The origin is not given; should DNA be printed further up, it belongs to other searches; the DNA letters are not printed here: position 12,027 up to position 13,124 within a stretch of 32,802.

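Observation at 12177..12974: Secreted, basic, 16-cysteine protein of unknown family inside the lysis cassette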

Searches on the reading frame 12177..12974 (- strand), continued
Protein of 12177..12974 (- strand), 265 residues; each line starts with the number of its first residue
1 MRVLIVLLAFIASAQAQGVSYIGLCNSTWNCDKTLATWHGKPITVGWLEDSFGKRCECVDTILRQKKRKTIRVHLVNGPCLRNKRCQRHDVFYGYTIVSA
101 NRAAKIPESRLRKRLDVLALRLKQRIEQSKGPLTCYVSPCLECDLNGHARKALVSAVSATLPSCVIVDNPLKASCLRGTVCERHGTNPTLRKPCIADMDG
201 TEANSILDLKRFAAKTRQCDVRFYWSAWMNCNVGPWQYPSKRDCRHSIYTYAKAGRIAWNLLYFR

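Call 35: find_related_loci(query=A1, collection=viral_contigs, flank=5000)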
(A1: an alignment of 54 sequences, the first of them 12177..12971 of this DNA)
Query A1 (264 aa) in viral_contigs; peptide patterns used: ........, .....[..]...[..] (x = any residue, [..] = any of these).
174 stretches matched a pattern; 172 encode a relative of the query (tblastn E <= 1e-3); the best 80 are kept; 80 distinct loci.
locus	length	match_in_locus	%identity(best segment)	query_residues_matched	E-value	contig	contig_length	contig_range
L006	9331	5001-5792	90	1-264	6e-164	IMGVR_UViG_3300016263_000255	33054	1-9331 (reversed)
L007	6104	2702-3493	80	1-264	2e-148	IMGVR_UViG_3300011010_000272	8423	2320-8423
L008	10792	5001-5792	79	1-264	1e-147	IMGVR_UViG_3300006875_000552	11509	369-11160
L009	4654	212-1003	80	1-264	7e-150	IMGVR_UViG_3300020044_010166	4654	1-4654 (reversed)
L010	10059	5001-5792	79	1-264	2e-146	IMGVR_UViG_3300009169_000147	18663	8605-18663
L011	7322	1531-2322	79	1-264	7e-145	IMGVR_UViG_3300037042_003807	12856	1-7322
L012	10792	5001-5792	79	1-264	1e-144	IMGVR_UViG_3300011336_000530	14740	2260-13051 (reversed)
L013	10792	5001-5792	76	1-264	9e-142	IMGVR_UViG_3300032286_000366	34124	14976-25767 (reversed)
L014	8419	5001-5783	76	1-261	1e-138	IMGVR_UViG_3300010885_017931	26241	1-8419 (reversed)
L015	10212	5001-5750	78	15-264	1e-133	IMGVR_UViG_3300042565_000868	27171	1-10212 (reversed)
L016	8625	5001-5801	70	1-264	9e-127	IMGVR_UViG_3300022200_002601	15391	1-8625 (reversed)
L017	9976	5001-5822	56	1-264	3e-109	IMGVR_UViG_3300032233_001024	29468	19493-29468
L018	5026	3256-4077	56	1-264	2e-109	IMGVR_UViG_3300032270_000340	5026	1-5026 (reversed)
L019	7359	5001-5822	58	1-264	3e-107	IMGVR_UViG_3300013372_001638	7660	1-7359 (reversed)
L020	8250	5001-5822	57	1-264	2e-106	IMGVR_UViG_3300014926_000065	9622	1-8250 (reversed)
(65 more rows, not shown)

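Call 36: find_encoding_contigs(protein=P0193, flank=8000, max_places=2)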
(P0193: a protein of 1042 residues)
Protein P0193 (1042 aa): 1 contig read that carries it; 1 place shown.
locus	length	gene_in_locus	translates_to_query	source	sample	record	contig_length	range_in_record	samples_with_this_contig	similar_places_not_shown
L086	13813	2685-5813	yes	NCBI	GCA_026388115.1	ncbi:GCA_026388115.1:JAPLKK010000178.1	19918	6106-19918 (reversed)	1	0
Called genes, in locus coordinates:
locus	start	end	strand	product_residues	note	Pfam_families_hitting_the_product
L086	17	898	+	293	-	-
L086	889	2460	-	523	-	PF00574:CLP_protease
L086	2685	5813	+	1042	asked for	-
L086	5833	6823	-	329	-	-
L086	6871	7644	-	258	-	-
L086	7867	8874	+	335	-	PF07719:TPR_2 (faint), PF13424:TPR_12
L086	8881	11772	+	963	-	PF07705:CARDB, PF13540:RCC1_2, PF25390:WD40_RLD, PF00415:RCC1 (weak), PF13540:RCC1_2, PF00415:RCC1 (weak), PF13540:RCC1_2, PF13540:RCC1_2, +1 more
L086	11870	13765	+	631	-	-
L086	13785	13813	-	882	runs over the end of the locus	-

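Call 37: find_encoding_contigs(protein=P0215, flank=8000, max_places=2)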
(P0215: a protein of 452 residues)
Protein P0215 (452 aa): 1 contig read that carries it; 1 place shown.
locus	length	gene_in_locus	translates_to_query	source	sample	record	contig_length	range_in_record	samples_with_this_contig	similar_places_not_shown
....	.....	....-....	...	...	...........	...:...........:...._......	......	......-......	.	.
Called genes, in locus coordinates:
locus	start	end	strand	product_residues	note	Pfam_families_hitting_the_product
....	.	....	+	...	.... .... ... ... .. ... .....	-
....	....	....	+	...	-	-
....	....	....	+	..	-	-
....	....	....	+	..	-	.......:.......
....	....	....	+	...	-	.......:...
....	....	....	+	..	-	-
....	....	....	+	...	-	-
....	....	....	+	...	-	-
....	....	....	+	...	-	-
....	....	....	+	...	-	-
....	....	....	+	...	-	-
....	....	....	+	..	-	-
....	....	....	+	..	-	-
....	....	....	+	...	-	-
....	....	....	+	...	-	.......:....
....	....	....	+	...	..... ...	-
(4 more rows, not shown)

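Call 38: find_encoding_contigs(protein=P0260, flank=8000, max_places=2)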
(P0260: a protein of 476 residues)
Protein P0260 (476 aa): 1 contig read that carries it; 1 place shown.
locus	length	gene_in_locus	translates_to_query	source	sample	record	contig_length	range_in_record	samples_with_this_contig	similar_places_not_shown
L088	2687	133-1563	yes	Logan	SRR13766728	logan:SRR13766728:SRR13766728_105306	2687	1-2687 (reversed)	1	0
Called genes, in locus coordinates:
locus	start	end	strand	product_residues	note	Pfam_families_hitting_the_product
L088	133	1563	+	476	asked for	-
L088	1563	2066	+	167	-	-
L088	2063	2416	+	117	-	-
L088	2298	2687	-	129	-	?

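Call 49: find_related_loci(query=A4, collection=viral_contigs, flank=5000)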
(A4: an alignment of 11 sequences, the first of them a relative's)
Query A4 (408 aa) in viral_contigs; peptide patterns used: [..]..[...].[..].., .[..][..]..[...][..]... (x = any residue, [..] = any of these).
93 stretches matched a pattern; 11 encode a relative of the query (tblastn E <= 1e-3); 11 distinct loci.
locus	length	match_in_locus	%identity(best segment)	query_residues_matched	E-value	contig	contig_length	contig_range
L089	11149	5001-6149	38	29-408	3e-75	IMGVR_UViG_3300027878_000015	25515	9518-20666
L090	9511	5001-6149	38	29-408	3e-75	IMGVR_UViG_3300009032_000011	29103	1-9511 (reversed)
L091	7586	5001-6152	37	29-406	2e-71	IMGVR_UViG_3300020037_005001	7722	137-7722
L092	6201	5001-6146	36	29-404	6e-70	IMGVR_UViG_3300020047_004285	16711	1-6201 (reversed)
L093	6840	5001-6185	35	18-406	2e-67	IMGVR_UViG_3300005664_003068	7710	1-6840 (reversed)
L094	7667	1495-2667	33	23-402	4e-61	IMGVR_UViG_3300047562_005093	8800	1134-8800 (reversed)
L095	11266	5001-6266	33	20-406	2e-60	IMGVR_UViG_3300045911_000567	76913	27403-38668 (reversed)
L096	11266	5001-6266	33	20-406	2e-60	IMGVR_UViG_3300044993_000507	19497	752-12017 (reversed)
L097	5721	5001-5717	40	29-267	4e-53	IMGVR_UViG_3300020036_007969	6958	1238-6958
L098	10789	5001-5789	31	3-285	7e-32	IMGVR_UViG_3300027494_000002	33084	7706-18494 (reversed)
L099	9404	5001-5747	30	1-272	9e-27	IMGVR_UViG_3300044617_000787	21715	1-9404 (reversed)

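Call 52: search_protein_families(library=pfam, proteins=[L089:4433-4924:+, L089:4174-4431:+, L089:6171-6413:+, L091:3859-4374:+, L091:4361-4846:+, L091:6178-6396:+, L095:2675-3100:+, L095:3061-3321:+, L095:3221-3571:+, L004:7182-7406:+], max_evalue=0.01)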
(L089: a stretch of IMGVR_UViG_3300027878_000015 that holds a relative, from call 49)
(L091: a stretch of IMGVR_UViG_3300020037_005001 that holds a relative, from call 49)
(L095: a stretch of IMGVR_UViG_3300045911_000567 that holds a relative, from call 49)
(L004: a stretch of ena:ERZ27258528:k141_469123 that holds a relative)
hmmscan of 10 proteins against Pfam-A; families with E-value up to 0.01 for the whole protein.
L089:4433-4924:+ (163 aa): 1 family
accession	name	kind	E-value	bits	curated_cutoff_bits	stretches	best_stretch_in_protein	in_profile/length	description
PF00959.24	Phage_lysozyme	-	9.1e-07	29.7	22.3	1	20-136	4-109/125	Phage lysozyme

L089:4174-4431:+ (85 aa): 0 families

L089:6171-6413:+ (80 aa): 0 families

L091:3859-4374:+ (171 aa): 0 families

L091:4361-4846:+ (161 aa): 1 family
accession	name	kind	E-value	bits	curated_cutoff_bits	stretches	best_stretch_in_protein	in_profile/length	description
PF00959.24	Phage_lysozyme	-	1.8e-06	28.8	22.3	1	18-132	4-107/125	Phage lysozyme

L091:6178-6396:+ (72 aa): 0 families

L095:2675-3100:+ (141 aa): 1 family
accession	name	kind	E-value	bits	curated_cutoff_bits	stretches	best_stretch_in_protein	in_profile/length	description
PF25450.1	Rab11-FIP3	-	0.0052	17.5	31.9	1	36-98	60-122/125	Rab11-FIP3-like domain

L095:3061-3321:+ (86 aa): 0 families

L095:3221-3571:+ (116 aa): 0 families

L004:7182-7406:+ (74 aa): 0 families

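Call 53: search_protein_families(library=phrogs, proteins=[L089:4433-4924:+, L089:4174-4431:+, L089:6171-6413:+, L091:3859-4374:+, L091:4361-4846:+, L091:6178-6396:+, L095:2675-3100:+, L095:3061-3321:+, L095:3221-3571:+, L004:5291-5581:+], max_evalue=0.01)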
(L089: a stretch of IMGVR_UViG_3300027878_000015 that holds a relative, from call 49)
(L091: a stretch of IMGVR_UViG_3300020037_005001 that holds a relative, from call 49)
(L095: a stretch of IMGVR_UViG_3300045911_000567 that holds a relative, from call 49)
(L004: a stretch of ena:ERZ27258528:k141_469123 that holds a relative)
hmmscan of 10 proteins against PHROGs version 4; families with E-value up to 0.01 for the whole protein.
L089:4433-4924:+ (163 aa): 7 families
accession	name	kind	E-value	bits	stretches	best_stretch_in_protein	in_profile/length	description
phrog_7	-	lysis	2.3e-13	50.2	1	8-134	554-673/873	endolysin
phrog_2083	-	head and packaging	8.2e-07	28.9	1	14-140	765-889/908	internal virion lysozyme motif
phrog_430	-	tail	2.9e-06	27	1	9-138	164-274/868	baseplate hub subunit and tail lysozyme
phrog_15410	-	unknown function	5.4e-06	26.7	1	24-140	177-302/311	-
phrog_33534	-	unknown function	0.0005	21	1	82-141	9-74/94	-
phrog_13211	-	tail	0.00089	18.4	1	39-139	769-873/887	baseplate hub subunit and tail lysozyme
phrog_22790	-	unknown function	0.00092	20.7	1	56-156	2-105/109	-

L089:4174-4431:+ (85 aa): 0 families

L089:6171-6413:+ (80 aa): 0 families

L091:3859-4374:+ (171 aa): 0 families

L091:4361-4846:+ (161 aa): 6 families
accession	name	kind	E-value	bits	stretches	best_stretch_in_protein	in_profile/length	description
phrog_7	-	lysis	6.3e-12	45.4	1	7-128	555-671/873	endolysin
phrog_33534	-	unknown function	1.1e-06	29.5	1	81-138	10-73/94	-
phrog_430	-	tail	1.1e-05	25.1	1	13-141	170-279/868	baseplate hub subunit and tail lysozyme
phrog_2083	-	head and packaging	1.2e-05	25.1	1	8-140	761-893/908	internal virion lysozyme motif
phrog_15410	-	unknown function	4.6e-05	23.6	1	36-139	191-303/311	-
phrog_13211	-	tail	0.0018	17.4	1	61-139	798-875/887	baseplate hub subunit and tail lysozyme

L091:6178-6396:+ (72 aa): 0 families

L095:2675-3100:+ (141 aa): 2 families
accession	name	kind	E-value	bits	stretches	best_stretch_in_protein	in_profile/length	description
phrog_739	-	lysis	3e-11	44.6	1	10-136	4-122/122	Rz-like spanin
phrog_214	-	lysis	0.00029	21.7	1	13-83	8-77/176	Rz-like spanin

L095:3061-3321:+ (86 aa): 0 families

L095:3221-3571:+ (116 aa): 1 family
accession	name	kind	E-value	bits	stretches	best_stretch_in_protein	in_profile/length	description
phrog_812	-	lysis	6.9e-08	33.6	1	10-114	4-91/102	Rz-like spanin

L004:5291-5581:+ (96 aa): 0 families

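Call 56: find_encoding_contigs(protein=P0124, flank=5000, max_places=2)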
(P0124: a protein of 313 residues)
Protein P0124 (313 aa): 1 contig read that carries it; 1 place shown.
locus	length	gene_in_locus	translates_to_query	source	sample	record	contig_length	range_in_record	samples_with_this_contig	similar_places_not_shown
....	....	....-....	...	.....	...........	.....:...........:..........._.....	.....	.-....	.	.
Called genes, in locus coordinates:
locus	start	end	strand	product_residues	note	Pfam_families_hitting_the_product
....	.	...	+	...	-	?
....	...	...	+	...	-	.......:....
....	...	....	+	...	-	-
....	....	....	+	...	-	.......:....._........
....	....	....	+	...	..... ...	-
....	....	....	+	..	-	-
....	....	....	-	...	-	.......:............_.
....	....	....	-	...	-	-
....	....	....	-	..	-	-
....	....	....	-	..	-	-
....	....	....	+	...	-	-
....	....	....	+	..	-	-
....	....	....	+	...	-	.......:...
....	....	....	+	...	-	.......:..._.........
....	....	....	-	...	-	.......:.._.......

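Call 57: find_encoding_contigs(protein=P0133, flank=5000, max_places=2)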
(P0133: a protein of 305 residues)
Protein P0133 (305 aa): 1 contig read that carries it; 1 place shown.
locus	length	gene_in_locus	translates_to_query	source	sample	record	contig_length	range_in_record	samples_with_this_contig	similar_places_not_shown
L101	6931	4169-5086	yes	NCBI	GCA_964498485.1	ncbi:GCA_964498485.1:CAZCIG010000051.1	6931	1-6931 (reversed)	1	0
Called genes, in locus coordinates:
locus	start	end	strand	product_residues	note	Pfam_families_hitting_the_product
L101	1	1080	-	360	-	?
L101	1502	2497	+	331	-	PF02562:PhoH, PF13604:AAA_30 (weak), PF13245:AAA_19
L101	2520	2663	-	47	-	-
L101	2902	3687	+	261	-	PF07698:7TM-7TMR_HD, PF08668:HDOD (weak), PF01966:HD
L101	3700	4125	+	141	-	-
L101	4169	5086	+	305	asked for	-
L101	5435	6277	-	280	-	PF02567:PhzC-PhzF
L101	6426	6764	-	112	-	PF03918:CcmH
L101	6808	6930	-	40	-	?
